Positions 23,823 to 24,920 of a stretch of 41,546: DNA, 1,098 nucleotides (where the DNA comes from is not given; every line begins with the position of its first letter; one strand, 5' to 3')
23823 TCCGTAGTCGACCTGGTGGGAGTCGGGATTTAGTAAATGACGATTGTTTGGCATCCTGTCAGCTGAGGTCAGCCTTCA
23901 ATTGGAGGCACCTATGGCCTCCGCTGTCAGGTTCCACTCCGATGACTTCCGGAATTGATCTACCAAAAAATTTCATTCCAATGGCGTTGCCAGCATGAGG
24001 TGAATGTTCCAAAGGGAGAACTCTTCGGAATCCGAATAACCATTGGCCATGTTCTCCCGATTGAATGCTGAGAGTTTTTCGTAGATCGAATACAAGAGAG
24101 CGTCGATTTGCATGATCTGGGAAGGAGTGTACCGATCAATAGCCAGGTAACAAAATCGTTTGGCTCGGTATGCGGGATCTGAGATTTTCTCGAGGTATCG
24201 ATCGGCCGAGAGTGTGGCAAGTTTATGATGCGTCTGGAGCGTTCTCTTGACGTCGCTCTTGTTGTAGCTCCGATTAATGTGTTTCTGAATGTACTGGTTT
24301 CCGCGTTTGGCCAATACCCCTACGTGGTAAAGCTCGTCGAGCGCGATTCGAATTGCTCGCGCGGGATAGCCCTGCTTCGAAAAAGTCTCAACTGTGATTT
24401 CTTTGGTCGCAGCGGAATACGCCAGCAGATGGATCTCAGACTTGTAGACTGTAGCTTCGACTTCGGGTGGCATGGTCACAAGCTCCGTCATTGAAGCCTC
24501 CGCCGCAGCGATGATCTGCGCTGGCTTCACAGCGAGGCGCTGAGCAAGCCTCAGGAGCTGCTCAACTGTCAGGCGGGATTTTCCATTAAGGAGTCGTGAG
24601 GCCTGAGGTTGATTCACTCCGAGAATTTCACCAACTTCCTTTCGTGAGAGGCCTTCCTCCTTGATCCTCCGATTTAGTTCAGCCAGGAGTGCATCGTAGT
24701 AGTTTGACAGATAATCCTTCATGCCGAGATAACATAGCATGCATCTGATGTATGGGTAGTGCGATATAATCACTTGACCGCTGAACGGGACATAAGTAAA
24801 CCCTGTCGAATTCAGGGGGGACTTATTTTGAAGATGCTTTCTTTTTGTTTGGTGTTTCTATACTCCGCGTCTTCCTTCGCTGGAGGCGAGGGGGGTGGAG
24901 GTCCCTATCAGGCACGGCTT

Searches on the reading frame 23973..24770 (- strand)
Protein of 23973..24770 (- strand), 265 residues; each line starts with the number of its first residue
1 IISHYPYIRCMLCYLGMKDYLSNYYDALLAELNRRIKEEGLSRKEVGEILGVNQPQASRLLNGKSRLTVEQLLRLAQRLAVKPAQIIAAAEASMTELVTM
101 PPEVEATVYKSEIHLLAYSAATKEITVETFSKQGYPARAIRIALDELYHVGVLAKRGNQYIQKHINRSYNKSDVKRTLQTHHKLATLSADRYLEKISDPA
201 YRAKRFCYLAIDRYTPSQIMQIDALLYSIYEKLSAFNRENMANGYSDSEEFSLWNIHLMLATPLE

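Call 12: search_protein_families(library=phrogs, proteins=[window:23973-24770:-], max_evalue=0.00001)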
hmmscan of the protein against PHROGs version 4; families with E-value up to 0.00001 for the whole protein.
window:23973-24770:- (265 aa): 4 families
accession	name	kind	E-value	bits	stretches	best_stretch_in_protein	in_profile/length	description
phrog_1373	-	transcription regulation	3.2e-09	38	1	28-95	64-131/166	transcriptional regulator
phrog_8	-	transcription regulation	3.9e-07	30.8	1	28-146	161-255/346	transcriptional regulator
phrog_2339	-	DNA, RNA and nucleotide metabolism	1.2e-06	29.4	1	27-79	25-78/98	HTH DNA binding protein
phrog_4583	-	transcription regulation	6.8e-06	27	0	26-93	9-76/81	transcriptional repressor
